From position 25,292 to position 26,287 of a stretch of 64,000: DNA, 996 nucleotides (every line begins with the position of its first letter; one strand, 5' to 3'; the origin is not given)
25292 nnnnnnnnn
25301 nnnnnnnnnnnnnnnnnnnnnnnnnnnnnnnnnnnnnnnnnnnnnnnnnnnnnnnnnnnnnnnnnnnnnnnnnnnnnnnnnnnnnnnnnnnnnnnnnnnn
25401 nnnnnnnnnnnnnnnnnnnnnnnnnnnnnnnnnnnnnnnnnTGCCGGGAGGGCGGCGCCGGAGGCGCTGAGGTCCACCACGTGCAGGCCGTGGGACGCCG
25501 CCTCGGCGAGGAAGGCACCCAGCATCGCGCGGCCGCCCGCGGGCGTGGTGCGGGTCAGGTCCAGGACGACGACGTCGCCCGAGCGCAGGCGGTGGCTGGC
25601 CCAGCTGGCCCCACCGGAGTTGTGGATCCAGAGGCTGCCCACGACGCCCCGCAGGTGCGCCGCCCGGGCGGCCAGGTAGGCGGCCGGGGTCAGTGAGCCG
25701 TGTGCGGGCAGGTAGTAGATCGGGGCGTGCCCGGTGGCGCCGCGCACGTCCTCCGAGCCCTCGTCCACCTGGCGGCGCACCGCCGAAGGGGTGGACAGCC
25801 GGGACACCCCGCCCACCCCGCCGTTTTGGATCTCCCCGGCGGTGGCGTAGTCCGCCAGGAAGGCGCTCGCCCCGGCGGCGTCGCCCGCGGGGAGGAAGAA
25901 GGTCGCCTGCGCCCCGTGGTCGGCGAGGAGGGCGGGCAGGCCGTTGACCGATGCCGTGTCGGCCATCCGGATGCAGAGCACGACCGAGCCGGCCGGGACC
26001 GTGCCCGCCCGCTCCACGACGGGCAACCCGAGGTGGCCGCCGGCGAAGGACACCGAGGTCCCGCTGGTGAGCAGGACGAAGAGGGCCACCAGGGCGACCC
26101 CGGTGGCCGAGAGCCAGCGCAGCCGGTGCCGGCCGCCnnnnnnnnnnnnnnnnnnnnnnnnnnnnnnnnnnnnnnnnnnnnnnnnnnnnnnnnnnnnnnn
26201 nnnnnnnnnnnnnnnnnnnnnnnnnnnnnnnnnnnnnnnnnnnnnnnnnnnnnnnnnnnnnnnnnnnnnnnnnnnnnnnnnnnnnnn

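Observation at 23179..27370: Operon predicted to make a deacetylated envelope glycolipid: UgtP-like GT28 fused to a CE4 deacetylase, plus a second CE4 and a GT87-like GT-C enzyme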

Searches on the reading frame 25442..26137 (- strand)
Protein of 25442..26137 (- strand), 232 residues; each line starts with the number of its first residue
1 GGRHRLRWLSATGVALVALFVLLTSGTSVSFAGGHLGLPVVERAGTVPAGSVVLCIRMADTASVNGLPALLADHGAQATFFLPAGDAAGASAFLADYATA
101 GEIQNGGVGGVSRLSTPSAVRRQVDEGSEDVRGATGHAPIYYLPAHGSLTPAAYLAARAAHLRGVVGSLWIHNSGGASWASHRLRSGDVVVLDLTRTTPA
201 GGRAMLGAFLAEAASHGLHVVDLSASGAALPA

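Call 5: search_protein_families(library=pfam, proteins=[window:25442-26137:-], max_evalue=10)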
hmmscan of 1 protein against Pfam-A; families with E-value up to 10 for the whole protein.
seq(232 aa): 1 family
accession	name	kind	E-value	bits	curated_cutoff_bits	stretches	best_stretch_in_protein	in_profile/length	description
PF01522.26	Polysacc_deac_1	-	0.0014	19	23.1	1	48-163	5-122/124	Polysaccharide deacetylase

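Call 25: search_solved_structures(query=A3, max_evalue=0.01, show_alignments=3)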
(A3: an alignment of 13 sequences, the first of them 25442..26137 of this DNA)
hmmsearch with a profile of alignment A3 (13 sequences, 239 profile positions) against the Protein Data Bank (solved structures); distinct sequences matched with E-value up to 0.01: 27.
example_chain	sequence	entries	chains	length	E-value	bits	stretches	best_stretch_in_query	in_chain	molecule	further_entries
7bkf_A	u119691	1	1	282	6.3e-11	45.1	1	68-231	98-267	Putative polysaccharide deacetylase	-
6hpa_A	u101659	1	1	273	6.9e-11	45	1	69-230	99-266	Putative polysaccharide deacetylase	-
6hm9_A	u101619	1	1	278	3.6e-10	42.6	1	69-231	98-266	Putative polysaccharide deacetylase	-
2j13_A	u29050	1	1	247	7.6e-09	38.3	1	74-228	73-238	POLYSACCHARIDE DEACETYLASE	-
2y8u_A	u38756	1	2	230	1e-07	34.5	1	71-168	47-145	CHITIN DEACETYLASE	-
2c71_A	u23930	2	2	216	1.3e-07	34.3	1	73-231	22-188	GLYCOSIDE HYDROLASE, FAMILY 11:CLOSTRIDIUM CELLULOSOME ENZYME, DOCKERIN TYPE I:POLYSACCHAR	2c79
4m1b_A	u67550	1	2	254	4.3e-07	32.5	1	67-233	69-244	Polysaccharide deacetylase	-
7y51_A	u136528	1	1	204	9e-07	31.5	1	73-231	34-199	Predicted xylanase/chitin deacetylase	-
6h8n_A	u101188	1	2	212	1.1e-06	31.2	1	65-158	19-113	Peptidoglycan-N-acetylmuramic acid deacetylase PdaC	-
1ny1_A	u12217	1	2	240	1.2e-06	31.1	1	74-159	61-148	Probable polysaccharide deacetylase pdaA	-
6h8l_A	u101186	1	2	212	1.2e-06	31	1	66-158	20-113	Peptidoglycan-N-acetylmuramic acid deacetylase PdaC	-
1w1a_1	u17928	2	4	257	1.4e-06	30.9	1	74-159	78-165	PROBABLE POLYSACCHARIDE DEACETYLASE PDAA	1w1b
1w17_A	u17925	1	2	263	1.4e-06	30.9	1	74-159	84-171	PROBABLE POLYSACCHARIDE DEACETYLASE PDAA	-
5o6y_A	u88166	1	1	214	3e-06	29.8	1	72-157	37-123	Peptidoglycan N-acetylglucosamine deacetylase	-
7fbw_A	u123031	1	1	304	3e-06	29.8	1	73-231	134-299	Predicted xylanase/chitin deacetylase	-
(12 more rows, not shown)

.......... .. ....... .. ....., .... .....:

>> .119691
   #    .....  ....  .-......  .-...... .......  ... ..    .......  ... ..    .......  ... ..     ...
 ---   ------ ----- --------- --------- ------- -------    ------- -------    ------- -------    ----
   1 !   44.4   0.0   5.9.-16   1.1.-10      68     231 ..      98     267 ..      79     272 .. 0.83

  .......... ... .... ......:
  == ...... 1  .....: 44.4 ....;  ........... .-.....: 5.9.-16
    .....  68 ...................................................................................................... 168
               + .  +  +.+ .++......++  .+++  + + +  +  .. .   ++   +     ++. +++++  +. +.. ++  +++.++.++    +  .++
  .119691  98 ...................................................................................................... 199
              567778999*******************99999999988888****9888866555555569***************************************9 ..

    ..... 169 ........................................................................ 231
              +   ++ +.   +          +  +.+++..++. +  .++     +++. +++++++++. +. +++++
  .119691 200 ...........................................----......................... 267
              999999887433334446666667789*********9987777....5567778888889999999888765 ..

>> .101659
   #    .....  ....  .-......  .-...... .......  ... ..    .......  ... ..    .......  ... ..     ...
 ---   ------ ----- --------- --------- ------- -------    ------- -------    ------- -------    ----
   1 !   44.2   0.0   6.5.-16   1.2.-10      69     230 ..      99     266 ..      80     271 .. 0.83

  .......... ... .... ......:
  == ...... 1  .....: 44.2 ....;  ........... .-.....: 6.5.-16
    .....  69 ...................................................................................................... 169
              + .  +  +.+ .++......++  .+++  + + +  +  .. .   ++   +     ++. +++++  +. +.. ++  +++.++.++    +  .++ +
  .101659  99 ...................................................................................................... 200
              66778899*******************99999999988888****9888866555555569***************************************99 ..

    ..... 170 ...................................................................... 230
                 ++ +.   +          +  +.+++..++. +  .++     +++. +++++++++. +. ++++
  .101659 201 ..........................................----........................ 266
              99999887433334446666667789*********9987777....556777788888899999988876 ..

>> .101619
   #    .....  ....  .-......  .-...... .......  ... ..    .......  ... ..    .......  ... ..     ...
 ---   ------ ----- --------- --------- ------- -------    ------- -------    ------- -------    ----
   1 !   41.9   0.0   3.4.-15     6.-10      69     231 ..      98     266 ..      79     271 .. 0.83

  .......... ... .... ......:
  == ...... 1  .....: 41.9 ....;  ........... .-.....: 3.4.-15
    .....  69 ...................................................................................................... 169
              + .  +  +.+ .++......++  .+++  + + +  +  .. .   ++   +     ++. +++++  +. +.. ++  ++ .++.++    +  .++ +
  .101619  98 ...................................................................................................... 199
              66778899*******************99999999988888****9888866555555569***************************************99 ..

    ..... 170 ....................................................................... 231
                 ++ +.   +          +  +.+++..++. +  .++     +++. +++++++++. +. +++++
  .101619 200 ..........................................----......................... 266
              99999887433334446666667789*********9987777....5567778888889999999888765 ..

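Call 30: predict_structure(alignment_id=A2)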
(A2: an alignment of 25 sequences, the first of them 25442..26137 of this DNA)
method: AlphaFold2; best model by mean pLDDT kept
length: 232 residues; sequences in the alignment: 25
mean_pLDDT: 86.3   pTM: 0.81
mean pLDDT of the five models: 86.3, 83.6, 82.8, 82.5, 81.4
residues with pLDDT >= 90: 128; 70-90: 78; 50-70: 23; < 50: 3
segments of 3 or more residues with pLDDT < 50: none
pLDDT, mean of each block of 10 residues (from residue 1): 67 83 58 70 89 95 92 97 85 89 88 82 93 92 91 91 93 77 93 94 95 97 83 51
secondary structure, 60 per line:
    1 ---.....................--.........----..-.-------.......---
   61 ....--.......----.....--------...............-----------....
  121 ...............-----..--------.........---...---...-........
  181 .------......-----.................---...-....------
elements in order: H4-24 H27-35 E51-57 H61-64 H67-73 E78-82 H91-100 E101-105 H117-135 H151-159 E163-165 E169-171 H173-181 E188-193 H199-215 E219-221 H223-226

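Call 34: fold_search(model_id=the predicted structure, library=pdb)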
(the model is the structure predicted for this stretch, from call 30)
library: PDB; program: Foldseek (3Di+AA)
matches with E <= 10: 1078; with E <= 0.001: 35
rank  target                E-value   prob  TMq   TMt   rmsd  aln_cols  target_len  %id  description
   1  6hm9                  1.9e-09  1.00  0.66  0.57   3.3       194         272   16  Crystal structure of a BA3943 mutant,a CE4 family pseudoenzyme with restored enzymatic activity. (released 2019-10-09)
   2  7bkf                  2.7e-09  1.00  0.66  0.56   3.3       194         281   16  Crystal structure of WT BA3943, a CE4 family pseudoenzyme from Bacillus Anthracis (released 2021-05-19)
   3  6hpa                  8.1e-09  1.00  0.65  0.56   3.3       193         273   16  Crystal structure of a BA3943 mutant,a CE4 family pseudoenzyme (released 2019-10-09)
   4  4m1b_A                1.4e-08  1.00  0.65  0.74   3.1       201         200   19  Structural Determination of BA0150, a Polysaccharide Deacetylase from Bacillus anthracis (released 2014-02-12)
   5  7fbw                  3.8e-08  1.00  0.64  0.79   2.9       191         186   17  Acetylxylan esterase from Caldanaerobacter subterraneus subsp. tengcongensis (released 2021-10-27)
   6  2j13                  6.1e-08  1.00  0.63  0.70   3.5       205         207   14  Structure of a family 4 carbohydrate esterase from Bacillus anthracis (released 2006-10-03)
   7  6h8l_B                6.5e-08  1.00  0.62  0.69   3.6       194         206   12  Structure of peptidoglycan deacetylase PdaC from Bacillus subtilis (released 2019-11-13)
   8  4l1g_D                7.0e-08  1.00  0.68  0.73   3.5       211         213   16  Crystal structure of the Bc1960 peptidoglycan N-acetylglucosamine deacetylase from Bacillus cereus (released 2014-06-04)
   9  1ny1_A                7.4e-08  1.00  0.60  0.59   4.0       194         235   14  CRYSTAL STRUCTURE OF B. SUBTILIS POLYSACCHARIDE DEACETYLASE NORTHEAST STRUCTURAL GENOMICS CONSORTIUM TARGET SR127. (released 2003-03-18)
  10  2cc0_B                8.9e-08  1.00  0.61  0.73   3.4       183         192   18  Family 4 carbohydrate esterase from Streptomyces lividans in complex with acetate (released 2006-01-23)
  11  4l1g_A                1.2e-07  1.00  0.69  0.74   3.2       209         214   18  Crystal structure of the Bc1960 peptidoglycan N-acetylglucosamine deacetylase from Bacillus cereus (released 2014-06-04)
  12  6h8n_A                1.4e-07  1.00  0.62  0.71   3.5       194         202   12  Structure of peptidoglycan deacetylase PdaC from Bacillus subtilis - mutant D285S (released 2019-11-13)
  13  2cc0_A                1.5e-07  1.00  0.64  0.76   2.6       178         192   19  Family 4 carbohydrate esterase from Streptomyces lividans in complex with acetate (released 2006-01-23)
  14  2y8u_B                1.7e-07  1.00  0.62  0.68   4.8       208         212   17  A. nidulans chitin deacetylase (released 2012-02-22)
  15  6h8n_B                1.9e-07  1.00  0.63  0.70   3.5       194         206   12  Structure of peptidoglycan deacetylase PdaC from Bacillus subtilis - mutant D285S (released 2019-11-13)
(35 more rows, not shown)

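Call 48: search_protein_representatives(protein=window:25442-26137:-)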
Query: 232 residues. Proteins with E-value up to 0.001 (for the whole library): 21; up to 1e-10: 7; up to 1e-30: 4. The best 21 are listed.
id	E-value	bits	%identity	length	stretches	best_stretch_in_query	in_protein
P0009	1.1e-56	208.6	56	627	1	5-228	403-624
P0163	1.6e-55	204.8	56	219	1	15-228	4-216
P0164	3.1e-49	184.3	60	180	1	53-226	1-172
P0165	4.4e-39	151.1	57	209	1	70-228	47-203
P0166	2.1e-23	99.8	48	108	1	124-226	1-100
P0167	2.0e-21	93.3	37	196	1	46-226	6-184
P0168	1.2e-14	71.2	41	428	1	6-225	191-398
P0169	2.9e-09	53.5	40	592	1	10-225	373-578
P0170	1.8e-08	51.0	66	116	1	15-73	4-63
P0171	1.1e-07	48.4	38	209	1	40-225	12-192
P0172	4.4e-05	39.9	27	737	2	40-164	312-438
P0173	5.4e-05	39.6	31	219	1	69-207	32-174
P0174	5.8e-05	39.5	34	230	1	29-170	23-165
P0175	1.6e-04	38.0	28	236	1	14-168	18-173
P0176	2.9e-04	37.2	37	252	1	13-184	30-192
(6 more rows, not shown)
